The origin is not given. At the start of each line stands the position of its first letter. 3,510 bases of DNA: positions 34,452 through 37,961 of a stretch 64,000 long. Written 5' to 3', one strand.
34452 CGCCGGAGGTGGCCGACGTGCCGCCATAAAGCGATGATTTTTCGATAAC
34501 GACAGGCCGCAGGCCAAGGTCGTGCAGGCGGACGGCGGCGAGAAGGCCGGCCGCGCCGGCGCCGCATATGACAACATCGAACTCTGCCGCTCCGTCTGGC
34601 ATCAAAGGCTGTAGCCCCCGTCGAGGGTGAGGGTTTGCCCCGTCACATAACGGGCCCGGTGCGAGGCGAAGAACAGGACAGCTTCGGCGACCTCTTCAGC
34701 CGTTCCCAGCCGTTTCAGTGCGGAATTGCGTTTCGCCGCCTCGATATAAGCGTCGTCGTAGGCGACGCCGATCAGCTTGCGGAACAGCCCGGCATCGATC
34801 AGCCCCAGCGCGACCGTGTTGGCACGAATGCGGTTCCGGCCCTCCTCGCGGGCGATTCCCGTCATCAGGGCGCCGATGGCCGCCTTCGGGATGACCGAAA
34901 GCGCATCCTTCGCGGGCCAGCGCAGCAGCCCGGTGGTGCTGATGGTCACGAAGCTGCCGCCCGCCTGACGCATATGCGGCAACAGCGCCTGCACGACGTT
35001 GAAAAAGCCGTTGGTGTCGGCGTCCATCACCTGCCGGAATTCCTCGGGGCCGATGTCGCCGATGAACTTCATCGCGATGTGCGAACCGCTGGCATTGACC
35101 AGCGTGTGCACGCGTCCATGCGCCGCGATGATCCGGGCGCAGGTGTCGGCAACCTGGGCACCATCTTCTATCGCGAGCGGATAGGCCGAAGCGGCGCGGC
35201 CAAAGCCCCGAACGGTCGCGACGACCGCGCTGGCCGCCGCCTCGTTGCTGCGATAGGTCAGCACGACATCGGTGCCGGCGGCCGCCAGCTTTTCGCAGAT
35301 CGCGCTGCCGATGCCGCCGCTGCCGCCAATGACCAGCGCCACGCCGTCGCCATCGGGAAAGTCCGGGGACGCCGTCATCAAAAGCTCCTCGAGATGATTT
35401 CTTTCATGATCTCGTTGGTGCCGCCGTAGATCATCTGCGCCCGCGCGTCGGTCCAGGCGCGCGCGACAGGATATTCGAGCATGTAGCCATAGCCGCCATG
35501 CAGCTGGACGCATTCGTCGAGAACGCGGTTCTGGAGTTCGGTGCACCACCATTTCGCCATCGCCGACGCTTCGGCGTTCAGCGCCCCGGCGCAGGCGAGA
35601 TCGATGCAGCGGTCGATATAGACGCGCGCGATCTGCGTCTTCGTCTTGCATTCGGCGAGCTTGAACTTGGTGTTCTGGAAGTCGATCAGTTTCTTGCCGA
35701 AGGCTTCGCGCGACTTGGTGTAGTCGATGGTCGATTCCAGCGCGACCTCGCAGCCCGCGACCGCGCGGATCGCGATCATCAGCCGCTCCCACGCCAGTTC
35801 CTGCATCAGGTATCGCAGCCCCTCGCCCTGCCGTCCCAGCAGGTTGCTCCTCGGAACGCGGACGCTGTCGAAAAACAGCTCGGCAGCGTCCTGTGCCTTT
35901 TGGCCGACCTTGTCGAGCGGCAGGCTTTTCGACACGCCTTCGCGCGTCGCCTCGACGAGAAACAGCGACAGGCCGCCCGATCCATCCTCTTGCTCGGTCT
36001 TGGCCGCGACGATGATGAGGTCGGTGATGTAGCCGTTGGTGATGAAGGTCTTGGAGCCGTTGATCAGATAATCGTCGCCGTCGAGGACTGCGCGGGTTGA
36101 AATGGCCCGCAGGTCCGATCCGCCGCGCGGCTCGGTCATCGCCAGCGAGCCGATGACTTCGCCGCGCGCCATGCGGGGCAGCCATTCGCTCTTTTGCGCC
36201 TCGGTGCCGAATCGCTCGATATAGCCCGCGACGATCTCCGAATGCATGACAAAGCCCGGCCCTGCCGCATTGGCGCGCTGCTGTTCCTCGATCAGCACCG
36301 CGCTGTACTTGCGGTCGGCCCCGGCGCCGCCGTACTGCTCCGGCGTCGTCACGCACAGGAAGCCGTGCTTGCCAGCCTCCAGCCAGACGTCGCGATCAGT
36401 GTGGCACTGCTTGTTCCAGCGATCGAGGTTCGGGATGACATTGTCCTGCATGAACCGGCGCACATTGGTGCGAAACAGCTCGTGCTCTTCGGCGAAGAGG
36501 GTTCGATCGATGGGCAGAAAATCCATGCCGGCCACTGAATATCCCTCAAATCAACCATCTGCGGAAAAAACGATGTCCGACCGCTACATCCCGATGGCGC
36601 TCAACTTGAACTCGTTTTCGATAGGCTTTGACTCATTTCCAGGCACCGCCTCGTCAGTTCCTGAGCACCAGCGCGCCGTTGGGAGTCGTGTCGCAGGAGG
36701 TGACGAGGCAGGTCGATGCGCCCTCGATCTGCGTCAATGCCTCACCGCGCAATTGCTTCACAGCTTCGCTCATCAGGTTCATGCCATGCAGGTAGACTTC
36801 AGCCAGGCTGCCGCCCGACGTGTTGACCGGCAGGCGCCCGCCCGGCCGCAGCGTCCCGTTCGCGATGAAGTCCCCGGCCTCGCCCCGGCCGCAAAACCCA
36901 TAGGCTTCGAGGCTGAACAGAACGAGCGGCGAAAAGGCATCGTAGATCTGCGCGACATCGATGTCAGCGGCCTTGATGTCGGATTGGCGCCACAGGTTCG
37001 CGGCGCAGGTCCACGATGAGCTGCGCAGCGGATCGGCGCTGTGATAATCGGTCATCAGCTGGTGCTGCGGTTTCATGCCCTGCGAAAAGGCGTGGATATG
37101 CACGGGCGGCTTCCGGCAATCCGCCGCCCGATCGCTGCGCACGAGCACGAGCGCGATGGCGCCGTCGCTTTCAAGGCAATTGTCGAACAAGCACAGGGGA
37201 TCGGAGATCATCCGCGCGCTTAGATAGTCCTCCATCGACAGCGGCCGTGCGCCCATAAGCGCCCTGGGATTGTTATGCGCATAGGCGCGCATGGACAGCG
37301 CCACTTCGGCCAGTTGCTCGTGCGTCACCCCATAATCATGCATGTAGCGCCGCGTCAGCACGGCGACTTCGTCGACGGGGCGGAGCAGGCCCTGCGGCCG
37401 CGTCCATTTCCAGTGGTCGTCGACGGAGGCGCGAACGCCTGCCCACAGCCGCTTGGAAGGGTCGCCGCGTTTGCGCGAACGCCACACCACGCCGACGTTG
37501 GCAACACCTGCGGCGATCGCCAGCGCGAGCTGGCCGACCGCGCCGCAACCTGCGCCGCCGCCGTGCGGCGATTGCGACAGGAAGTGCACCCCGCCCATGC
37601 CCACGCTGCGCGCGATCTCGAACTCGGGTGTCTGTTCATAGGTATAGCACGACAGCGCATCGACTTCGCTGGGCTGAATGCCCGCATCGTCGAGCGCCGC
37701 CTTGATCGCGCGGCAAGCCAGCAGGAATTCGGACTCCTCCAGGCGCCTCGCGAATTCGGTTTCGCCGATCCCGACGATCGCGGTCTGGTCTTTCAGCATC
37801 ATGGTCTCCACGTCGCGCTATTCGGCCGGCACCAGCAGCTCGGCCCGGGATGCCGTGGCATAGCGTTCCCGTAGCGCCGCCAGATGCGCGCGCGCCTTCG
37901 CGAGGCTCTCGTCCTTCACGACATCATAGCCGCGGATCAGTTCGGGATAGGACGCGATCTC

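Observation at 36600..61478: A 15-nt oriented box (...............) marks the start of ten transcription units in the supercluster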

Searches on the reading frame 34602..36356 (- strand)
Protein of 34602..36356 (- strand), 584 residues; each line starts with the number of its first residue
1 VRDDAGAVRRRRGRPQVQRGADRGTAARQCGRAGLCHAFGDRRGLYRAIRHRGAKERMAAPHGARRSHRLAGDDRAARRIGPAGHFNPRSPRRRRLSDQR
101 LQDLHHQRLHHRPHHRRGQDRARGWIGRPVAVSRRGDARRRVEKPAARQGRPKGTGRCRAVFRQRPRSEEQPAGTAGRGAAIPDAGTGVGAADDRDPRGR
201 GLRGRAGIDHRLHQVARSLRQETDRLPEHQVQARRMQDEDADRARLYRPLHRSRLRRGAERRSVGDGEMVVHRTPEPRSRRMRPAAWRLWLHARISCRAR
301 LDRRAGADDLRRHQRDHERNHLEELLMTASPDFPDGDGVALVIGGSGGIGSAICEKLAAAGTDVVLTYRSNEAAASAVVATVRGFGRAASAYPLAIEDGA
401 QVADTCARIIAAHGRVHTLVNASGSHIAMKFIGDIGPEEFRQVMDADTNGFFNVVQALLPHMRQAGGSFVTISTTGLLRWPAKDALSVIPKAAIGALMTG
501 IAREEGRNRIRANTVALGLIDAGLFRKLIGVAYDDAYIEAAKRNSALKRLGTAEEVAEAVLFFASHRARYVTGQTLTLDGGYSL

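Call 7: search_protein_families(library=pfam, proteins=[window:34602-36356:-])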
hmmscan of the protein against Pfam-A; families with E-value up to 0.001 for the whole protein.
window:34602-36356:- (584 aa): 4 families
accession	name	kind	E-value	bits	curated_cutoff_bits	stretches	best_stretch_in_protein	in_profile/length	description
PF13561.12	adh_short_C2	-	2.7e-45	155.2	27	1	347-583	6-236/236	Enoyl-(Acyl carrier protein) reductase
PF00106.31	adh_short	-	7.5e-30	104.3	26.6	1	339-527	2-189/195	short chain dehydrogenase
PF08659.16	KR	-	1.4e-09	38.5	22.6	1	338-473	1-135/180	KR domain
PF01370.27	Epimerase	-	2.2e-05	24.5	20.9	1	340-422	1-71/240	NAD dependent epimerase/dehydratase family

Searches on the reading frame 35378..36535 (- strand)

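Call 5: search_protein_families(library=pfam, proteins=[window:35378-36535:-])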
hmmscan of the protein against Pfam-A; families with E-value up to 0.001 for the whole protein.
window:35378-36535:- (385 aa): 5 families
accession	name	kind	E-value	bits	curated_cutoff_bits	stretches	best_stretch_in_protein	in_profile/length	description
PF00441.29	Acyl-CoA_dh_1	-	2.5e-46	158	22.4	1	237-384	1-148/150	Acyl-CoA dehydrogenase, C-terminal domain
PF02771.21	Acyl-CoA_dh_N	-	3.4e-33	114.8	22.9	1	16-126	2-113/113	Acyl-CoA dehydrogenase, N-terminal domain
PF02770.24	Acyl-CoA_dh_M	-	6.3e-24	84.4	33.3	1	131-225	2-97/97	Acyl-CoA dehydrogenase, middle domain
PF08028.16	Acyl-CoA_dh_2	-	1e-12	48.9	22.7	1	253-374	2-133/134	Acyl-CoA dehydrogenase, C-terminal domain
PF22924.1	ACOX_C_alpha1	-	2.7e-06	27.7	27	1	323-383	106-166/169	Acyl-CoA oxidase, C-alpha1 domain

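Call 63: search_protein_families(library=ncbifam, proteins=[window:35378-36535:-], max_evalue=1e-10)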
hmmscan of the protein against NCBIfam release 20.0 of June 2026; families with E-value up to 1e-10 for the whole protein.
window:35378-36535:- (385 aa): 20 families
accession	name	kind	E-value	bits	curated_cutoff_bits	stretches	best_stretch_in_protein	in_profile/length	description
NF042972.1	AcrlCoAredClosAcrC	equivalog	2.9e-92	309.3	640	1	14-384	5-375/378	acryloyl-CoA reductase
NF045552.1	GlutCoADH_Des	equivalog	1.1e-69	235.5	470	1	14-382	5-376/387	glutaryl-CoA dehydrogenase Acd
NF058590.1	AcCoDHFadEBacil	equivalog_domain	1.1e-69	235.5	600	1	14-382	21-407/586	acyl-CoA dehydrogenase FadE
NF045652.1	ProlPCPDhRedW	equivalog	5.9e-64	216.2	650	1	18-384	4-372/376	L-prolyl-[peptidyl-carrier protein] dehydrogenase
TIGR03207.1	cyc_hxne_CoA_dh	equivalog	6e-64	216.1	575.35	1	18-383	5-369/372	cyclohexanecarboxyl-CoA dehydrogenase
NF043006.1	CyhCrbnylCoADH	equivalog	8.4e-64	215.9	650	1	16-383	6-373/380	cyclohexane-1-carbonyl-CoA dehydrogenase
NF008997.0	PRK12341.1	equivalog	1e-60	205.8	537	1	15-383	6-374/382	acyl-CoA dehydrogenase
NF053553.1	prodigi_MBC_PigA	equivalog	2.7e-58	197.9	500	1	19-384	10-378/381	prodigiosin MBC biosynthesis dehydrogenase PigA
NF042439.1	SulpropCoADesulf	equivalog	1.2e-47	162.4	600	1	26-383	5-368/379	3-sulfinopropanoyl-CoA desulfinase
NF002885.1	PRK03354.1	equivalog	2.4e-46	158.5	540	1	14-381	5-369/378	crotonobetainyl-CoA dehydrogenase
TIGR03204.1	pimC_large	equivalog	2.7e-35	122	623.85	1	14-383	4-390/395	pimeloyl-CoA dehydrogenase large subunit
NF037942.1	ac_ACP_DH_MbtN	equivalog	3.5e-35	121.5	700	1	90-382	73-362/376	mycobactin biosynthesis acyl-ACP dehydrogenase MbtN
NF052270.1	Staph_DH_FadE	equivalog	4.3e-34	117.9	600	1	106-384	117-392/400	acyl-CoA dehydrogenase FadE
TIGR03203.1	pimD_small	equivalog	2e-26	93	652.7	1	46-359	38-350/378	pimeloyl-CoA dehydrogenase small subunit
NF007000.1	PRK09463.1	subfamily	1.2e-25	89.9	600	1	33-353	58-400/726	acyl-CoA dehydrogenase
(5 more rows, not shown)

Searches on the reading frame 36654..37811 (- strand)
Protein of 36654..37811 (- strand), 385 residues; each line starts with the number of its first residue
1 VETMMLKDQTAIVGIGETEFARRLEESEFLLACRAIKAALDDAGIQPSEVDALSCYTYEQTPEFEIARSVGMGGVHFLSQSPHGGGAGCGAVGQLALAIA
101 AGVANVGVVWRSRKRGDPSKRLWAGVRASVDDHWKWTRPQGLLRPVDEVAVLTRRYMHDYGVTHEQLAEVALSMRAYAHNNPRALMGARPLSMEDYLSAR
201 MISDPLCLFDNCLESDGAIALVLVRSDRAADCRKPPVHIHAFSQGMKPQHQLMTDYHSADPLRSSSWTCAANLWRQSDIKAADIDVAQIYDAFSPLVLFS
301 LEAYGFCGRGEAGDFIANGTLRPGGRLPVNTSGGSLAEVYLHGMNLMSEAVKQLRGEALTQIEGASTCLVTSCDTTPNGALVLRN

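Call 5: search_protein_families(library=pfam, proteins=[window:36654-37811:-])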
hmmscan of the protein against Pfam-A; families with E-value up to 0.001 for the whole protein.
window:36654-37811:- (385 aa): 2 families
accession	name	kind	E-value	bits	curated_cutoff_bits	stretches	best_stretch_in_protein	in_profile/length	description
PF22691.2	Thiolase_C_1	-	2.6e-35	121.7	28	1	266-373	20-130/144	Thiolase C-terminal domain-like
PF00108.29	Thiolase_N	-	0.00011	22.1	26.4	1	30-183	25-189/260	Thiolase, N-terminal domain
